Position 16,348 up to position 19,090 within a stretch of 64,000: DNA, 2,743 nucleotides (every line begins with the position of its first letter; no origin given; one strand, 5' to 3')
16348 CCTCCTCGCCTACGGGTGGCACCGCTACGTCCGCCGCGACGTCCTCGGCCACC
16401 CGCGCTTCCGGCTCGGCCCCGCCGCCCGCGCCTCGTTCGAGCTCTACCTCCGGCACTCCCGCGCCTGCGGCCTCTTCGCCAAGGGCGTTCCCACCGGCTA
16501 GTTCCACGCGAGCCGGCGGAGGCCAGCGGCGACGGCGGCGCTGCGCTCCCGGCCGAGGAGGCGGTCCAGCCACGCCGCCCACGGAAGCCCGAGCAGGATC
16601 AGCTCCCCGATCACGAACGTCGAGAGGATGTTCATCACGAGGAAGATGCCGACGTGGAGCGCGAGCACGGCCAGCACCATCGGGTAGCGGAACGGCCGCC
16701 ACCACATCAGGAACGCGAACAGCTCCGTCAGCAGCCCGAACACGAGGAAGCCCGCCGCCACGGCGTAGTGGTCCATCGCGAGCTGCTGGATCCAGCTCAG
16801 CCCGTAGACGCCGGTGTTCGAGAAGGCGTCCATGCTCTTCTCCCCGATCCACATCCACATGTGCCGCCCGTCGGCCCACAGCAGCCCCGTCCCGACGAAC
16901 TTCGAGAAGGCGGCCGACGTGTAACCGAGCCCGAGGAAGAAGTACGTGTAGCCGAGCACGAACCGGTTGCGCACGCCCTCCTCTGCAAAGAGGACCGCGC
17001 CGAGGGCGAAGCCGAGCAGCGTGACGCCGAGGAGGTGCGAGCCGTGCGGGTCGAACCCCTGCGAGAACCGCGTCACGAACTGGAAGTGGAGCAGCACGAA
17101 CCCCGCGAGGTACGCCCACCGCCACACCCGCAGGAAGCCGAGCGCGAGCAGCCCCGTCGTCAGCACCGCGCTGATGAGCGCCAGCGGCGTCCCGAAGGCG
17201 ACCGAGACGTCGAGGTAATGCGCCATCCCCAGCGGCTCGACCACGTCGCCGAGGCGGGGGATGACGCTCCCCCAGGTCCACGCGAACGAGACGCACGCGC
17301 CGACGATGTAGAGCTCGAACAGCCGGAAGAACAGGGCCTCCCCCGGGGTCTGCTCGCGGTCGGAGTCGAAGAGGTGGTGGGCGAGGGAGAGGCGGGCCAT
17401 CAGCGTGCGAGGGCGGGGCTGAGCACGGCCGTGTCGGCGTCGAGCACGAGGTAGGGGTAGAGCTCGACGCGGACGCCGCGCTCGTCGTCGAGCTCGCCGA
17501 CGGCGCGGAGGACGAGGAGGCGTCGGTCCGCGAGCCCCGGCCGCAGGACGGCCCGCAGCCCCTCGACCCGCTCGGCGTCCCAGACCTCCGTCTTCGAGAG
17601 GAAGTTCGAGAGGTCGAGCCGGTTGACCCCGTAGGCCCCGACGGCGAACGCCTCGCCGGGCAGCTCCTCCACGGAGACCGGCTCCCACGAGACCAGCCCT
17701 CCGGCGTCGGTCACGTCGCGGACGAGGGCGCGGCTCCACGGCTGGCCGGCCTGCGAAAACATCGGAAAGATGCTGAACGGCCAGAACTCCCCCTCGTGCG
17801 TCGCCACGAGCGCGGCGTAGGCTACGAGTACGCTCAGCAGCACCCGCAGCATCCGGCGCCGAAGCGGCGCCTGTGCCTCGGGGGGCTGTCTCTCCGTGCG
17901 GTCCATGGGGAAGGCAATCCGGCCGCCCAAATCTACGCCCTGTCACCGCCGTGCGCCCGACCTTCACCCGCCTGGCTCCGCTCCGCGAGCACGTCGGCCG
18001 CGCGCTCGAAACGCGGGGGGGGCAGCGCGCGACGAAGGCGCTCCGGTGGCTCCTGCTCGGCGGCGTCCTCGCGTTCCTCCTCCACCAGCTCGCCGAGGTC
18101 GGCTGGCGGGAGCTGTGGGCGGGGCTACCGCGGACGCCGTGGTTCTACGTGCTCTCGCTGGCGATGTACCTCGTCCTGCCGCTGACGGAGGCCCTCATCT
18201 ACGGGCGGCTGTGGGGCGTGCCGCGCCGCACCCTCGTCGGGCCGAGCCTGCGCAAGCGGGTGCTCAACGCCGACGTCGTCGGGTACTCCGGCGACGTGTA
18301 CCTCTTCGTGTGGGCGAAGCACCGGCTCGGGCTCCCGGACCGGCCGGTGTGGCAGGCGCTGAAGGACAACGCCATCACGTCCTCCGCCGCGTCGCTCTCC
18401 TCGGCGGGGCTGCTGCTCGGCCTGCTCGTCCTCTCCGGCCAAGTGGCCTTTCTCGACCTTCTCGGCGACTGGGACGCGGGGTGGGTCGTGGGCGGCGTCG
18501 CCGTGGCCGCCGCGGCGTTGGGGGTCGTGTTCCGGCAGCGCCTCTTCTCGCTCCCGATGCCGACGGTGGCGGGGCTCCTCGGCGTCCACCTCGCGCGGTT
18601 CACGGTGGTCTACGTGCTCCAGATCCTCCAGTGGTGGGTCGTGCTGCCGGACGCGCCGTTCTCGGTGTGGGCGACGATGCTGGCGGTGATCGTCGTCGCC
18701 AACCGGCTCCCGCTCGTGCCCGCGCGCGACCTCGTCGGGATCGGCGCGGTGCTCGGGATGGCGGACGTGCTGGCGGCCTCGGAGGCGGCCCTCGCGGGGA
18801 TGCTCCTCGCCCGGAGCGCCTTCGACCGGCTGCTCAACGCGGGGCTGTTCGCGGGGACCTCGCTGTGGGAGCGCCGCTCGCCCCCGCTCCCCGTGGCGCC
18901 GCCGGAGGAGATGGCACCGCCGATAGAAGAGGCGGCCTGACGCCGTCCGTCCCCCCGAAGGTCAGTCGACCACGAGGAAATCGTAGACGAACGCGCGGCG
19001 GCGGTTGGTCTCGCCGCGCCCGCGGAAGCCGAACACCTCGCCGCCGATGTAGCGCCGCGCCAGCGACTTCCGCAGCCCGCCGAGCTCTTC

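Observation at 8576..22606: Fourteen-kb locus combining seven transferases with membrane proteins and an MMPL exporter but no Wzx/Wzy/Wza-type machinery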

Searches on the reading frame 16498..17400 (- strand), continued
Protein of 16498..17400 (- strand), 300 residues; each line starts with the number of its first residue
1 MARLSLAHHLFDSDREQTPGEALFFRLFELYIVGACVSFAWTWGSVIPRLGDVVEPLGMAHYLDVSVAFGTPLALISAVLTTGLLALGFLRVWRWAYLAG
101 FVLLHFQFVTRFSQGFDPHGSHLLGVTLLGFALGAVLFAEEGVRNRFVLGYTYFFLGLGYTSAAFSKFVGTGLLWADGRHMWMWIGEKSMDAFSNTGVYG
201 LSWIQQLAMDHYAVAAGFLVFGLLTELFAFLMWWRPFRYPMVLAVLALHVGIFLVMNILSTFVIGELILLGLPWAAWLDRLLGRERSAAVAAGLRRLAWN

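Call 91: search_protein_representatives(alignment_id=A1)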
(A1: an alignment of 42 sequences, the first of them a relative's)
Query: 42 sequences, 301 profile positions. Proteins with E-value up to 0.001 (for the whole library): 546; up to 1e-10: 117; up to 1e-30: 74. The best 150 are listed.
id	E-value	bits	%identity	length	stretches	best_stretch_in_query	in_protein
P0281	3.6e-121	420.6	-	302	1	6-289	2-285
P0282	4.5e-115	400.6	-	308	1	3-290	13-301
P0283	4.3e-114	397.4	-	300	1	4-289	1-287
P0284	2.5e-113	394.9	-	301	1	4-287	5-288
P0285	8.7e-111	386.5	-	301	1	3-287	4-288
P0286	4.5e-110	384.2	-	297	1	3-290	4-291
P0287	8.4e-109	380.0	-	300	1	4-286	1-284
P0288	1.2e-106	372.9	-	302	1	7-294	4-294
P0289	3.2e-105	368.2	-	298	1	3-282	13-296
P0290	7.2e-104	363.8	-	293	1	3-284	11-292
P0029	9.7e-104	363.4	-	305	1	12-291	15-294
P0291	1.0e-102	360.0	-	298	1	6-294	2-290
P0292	1.5e-102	359.5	-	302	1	18-289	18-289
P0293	2.8e-100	352.0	-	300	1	3-295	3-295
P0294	6.2e-100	350.9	-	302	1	2-293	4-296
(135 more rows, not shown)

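Call 93: search_protein_families(library=pfam, alignment_id=A9, max_evalue=0.01)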
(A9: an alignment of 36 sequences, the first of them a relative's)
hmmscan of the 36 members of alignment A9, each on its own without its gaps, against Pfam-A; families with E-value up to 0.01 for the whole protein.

A. member 1, P0371 (355 aa): 0 families

B. families by the number of members that match (of 36 scanned): 3 families
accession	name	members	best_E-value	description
PF05090.19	HTTM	4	2.2e-10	HTTM domain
PF23539.1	DUF7134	1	0.0035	Domain of unknown function (DUF7134)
PF13567.11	DUF4131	1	0.0087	Domain of unknown function (DUF4131)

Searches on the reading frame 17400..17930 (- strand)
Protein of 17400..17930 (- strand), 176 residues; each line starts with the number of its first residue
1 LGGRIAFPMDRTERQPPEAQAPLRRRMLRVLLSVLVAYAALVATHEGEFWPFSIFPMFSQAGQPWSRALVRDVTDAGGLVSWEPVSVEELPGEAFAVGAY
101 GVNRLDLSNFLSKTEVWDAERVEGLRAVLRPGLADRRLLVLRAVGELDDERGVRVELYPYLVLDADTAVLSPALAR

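Call 7: search_protein_families(library=pfam, proteins=[window:17400-17930:-], max_evalue=0.01)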
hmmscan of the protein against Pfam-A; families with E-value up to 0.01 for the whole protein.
window:17400-17930:- (176 aa): 0 families

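Call 9: search_protein_families(library=ncbifam, proteins=[window:17400-17930:-], max_evalue=0.1)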
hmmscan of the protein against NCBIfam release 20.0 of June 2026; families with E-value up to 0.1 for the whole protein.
window:17400-17930:- (176 aa): 0 families

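Call 10: search_protein_families(library=pfam, proteins=[window:17400-17930:-], max_evalue=10)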
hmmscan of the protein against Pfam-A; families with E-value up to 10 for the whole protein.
window:17400-17930:- (176 aa): 0 families

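Call 33: find_homologous_proteins(query=window:17400-17930:-, max_evalue=0.001)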
Query window:17400-17930:- (176 aa): 365 proteins with E <= 0.001 among 1848 candidates; the best 120 are listed.
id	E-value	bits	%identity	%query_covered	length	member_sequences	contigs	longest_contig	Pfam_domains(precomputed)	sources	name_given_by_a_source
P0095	4.6e-103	360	100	95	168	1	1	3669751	-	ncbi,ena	-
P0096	1.6e-56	209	60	95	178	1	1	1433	-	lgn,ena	-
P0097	3.5e-54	201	62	88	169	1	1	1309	-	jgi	-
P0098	4.3e-48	181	58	85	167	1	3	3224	-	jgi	jgi:hypothetical protein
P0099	4.1e-44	168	53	85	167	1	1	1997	-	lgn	-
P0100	1.3e-43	167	53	87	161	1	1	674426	-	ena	-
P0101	1.6e-43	166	51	96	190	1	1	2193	-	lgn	-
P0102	1.6e-43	166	51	86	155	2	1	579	-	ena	-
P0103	3.1e-43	165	56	89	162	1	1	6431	-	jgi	jgi:hypothetical protein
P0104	4.0e-43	165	53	88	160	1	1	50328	-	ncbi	-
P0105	5.7e-43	165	54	90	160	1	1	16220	-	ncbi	-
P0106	6.2e-43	164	53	87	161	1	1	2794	-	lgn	-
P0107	1.4e-42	163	53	87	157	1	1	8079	-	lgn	-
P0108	2.4e-42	163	51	86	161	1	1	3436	-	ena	-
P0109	2.6e-42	162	53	89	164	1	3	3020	-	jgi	jgi:hypothetical protein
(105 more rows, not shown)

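Call 70: predict_structure(alignment_id=A7)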
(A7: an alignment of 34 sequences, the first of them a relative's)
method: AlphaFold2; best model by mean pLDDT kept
length: 168 residues; sequences in the alignment: 34
mean_pLDDT: 87.7   pTM: 0.71
mean pLDDT of the five models: 87.7, 87.5, 87.2, 85.8, 85.5
residues with pLDDT >= 90: 116; 70-90: 25; 50-70: 22; < 50: 5
segments of 3 or more residues with pLDDT < 50: 47-49
pLDDT, mean of each block of 10 residues (from residue 1): 57 83 94 80 52 81 94 94 96 95 96 97 95 95 92 96 95
secondary structure, 60 per line:
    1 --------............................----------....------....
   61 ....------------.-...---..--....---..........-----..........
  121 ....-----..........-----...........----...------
elements in order: H9-36 H47-50 E57-64 H89-92 H96-105 H111-124 E130-139 E145-155 E160-162

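Call 72: fold_search(model_id=the predicted structure, library=pdb)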
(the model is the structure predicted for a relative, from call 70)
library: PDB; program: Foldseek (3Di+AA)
matches with E <= 10: 662; with E <= 0.001: 0
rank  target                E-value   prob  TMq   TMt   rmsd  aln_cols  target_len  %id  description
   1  5l2k_A                4.8e-02  0.21  0.17  0.12  14.9       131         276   14  Crystal structure of GEM42 TCR-CD1b-GMM complex (released 2016-11-16)
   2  5acz_A                9.9e-02  0.12  0.16  0.12  17.0       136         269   11  COMPLEX OF A B21 CHICKEN MHC CLASS I MOLECULE AND A 11MER CHICKEN PEPTIDE (released 2016-09-28)
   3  4x6d_C                1.4e-01  0.09  0.16  0.14  16.8       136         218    8  CD1a ternary complex with endogenous lipids and BK6 TCR (released 2015-01-28)
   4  2llx_MODEL_1_A        1.6e-01  0.13  0.17  0.19  14.7       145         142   10  Solution structure of the N-terminal domain of human polypeptide chain release factor eRF1 (released 2012-05-30)
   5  3bew_A                1.9e-01  0.10  0.18  0.13  16.9       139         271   11  10mer Crystal Structure of chicken MHC class I haplotype B21 (released 2008-01-01)
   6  5wke_A                2.0e-01  0.12  0.17  0.12  15.5       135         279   14  Crystal Structure of Human CD1b in Complex with PS (released 2017-11-01)
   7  7pvh_A                2.5e-01  0.06  0.12  0.11  16.5       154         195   12  Crystal structure of the folded domain of PorN (released 2022-05-18)
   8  4f7e_A                2.8e-01  0.10  0.15  0.11  11.3        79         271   11  Crystal structure of bovine CD1d with bound C16:0-alpha-galactosyl ceramide (released 2012-11-14)
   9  1gzp_A                3.3e-01  0.10  0.18  0.13  14.5       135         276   12  CD1b in complex with GM2 ganglioside (released 2002-07-31)
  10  6d64_A                3.3e-01  0.09  0.16  0.13  14.9       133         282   10  Crystal Structure of Human CD1b in Complex with POPC (released 2019-01-16)
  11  6cug_A                3.5e-01  0.06  0.16  0.12  14.9       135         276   12  Crystal structure of BC8B TCR-CD1b-PC complex (released 2019-01-16)
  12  4b7b                  3.8e-01  0.13  0.18  0.11  11.0       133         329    9  Eg5-3 (released 2013-07-31)
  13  5d7l_C                3.8e-01  0.07  0.16  0.12  17.6       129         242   12  Structure of human MR1-5-OP-RU in complex with human MAV36 TCR (released 2016-01-27)
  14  4gup_A                4.0e-01  0.05  0.14  0.11  16.8       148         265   11  Structure of MHC-class I related molecule MR1 (released 2012-10-17)
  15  2wy3_A                4.2e-01  0.06  0.16  0.15  15.9       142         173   13  Structure of the HCMV UL16-MICB complex elucidates select binding of a viral immunoevasin to diverse NKG2D ligands (released 2010-02-02)
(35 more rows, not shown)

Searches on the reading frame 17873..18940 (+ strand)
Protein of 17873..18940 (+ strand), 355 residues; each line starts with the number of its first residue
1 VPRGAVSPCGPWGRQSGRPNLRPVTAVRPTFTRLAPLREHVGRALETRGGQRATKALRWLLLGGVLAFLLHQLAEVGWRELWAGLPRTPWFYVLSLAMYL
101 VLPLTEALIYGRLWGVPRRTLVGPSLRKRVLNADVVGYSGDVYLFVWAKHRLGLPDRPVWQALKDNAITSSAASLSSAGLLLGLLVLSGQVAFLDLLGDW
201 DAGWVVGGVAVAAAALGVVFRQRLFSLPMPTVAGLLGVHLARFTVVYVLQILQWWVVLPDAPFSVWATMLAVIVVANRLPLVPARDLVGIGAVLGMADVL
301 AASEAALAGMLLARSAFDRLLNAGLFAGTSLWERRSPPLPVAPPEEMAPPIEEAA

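Call 7: search_protein_families(library=pfam, proteins=[window:17873-18940:+], max_evalue=0.01)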
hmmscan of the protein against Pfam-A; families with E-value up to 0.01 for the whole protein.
window:17873-18940:+ (355 aa): 0 families

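Call 9: search_protein_families(library=ncbifam, proteins=[window:17873-18940:+], max_evalue=0.1)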
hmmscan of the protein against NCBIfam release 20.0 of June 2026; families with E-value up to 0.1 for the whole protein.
window:17873-18940:+ (355 aa): 0 families

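Call 10: search_protein_families(library=pfam, proteins=[window:17873-18940:+], max_evalue=10)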
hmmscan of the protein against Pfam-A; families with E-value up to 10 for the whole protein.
window:17873-18940:+ (355 aa): 0 families

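Call 52: search_protein_families(library=pfam, alignment_id=A3, max_evalue=1)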
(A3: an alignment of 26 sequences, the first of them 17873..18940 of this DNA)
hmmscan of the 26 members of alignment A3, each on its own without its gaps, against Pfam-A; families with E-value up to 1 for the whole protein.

A. member 1, window:17873-18940:+ (355 aa): 0 families

B. families by the number of members that match (of 26 scanned): 14 families
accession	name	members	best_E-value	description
PF00746.26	Gram_pos_anchor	2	0.11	LPXTG cell wall anchor motif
PF16982.10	Flp1_like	2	0.18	Putative Flagellin, Flp1-like, domain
PF04138.20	GtrA_DPMS_TM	1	0.0064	GtrA/DPMS, transmembrane domain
PF02656.20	DUF202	1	0.017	Domain of unknown function (DUF202)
PF17628.7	IncD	1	0.032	Inclusion membrane protein D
PF04550.17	Phage_holin_3_2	1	0.12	Phage holin family 2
PF14093.11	DUF4271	1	0.21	Domain of unknown function (DUF4271)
PF02411.20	MerT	1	0.24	MerT mercuric transport protein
PF22189.2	RickCE_N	1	0.26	RickCE N-terminal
PF20693.3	YobI-ATPase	1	0.3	YobI-like P-loop NTPase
PF09775.14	Keratin_assoc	1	0.31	Keratinocyte-associated protein 2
PF09781.14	NDUF_B5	1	0.37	NADH:ubiquinone oxidoreductase, NDUFB5/SGDH subunit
PF04834.18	Adeno_E3_14_5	1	0.4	Early E3 14.5 kDa protein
PF25587.1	Rv2743c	1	0.73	Rv2743c family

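Call 63: find_homologous_proteins(query=window:17993-18940:+, max_evalue=0.001)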
Query window:17993-18940:+ (315 aa): 66 proteins with E <= 0.001 among 8000 candidates.
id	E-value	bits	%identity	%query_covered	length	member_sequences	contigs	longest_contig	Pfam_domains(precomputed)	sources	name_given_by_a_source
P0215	7.2e-197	671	100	100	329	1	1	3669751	-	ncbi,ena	-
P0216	3.7e-106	373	65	92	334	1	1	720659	-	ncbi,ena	-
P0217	1.1e-103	365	78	69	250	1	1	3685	-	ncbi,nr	ncbi:MAG: hypothetical protein R3362_05105, partial [Rhodothermales bacterium]|nr:hypothetical prote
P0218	1.6e-103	364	61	91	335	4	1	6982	-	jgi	jgi:hypothetical protein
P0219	1.3e-101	358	57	100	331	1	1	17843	-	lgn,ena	-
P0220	3.6e-101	357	59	96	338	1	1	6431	-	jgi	jgi:hypothetical protein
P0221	1.5e-100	355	59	99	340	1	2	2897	-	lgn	-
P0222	9.4e-100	352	60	96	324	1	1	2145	-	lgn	-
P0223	1.6e-99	351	60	93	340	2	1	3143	-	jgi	-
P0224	4.2e-99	350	60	89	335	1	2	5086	-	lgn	-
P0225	1.7e-97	345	59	92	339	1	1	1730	-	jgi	jgi:hypothetical protein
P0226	3.5e-96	340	56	94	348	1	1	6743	-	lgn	-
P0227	3.1e-93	331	58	97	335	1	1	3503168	-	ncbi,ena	-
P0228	6.5e-92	326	55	97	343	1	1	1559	-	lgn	-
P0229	1.5e-89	318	54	94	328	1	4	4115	-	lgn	-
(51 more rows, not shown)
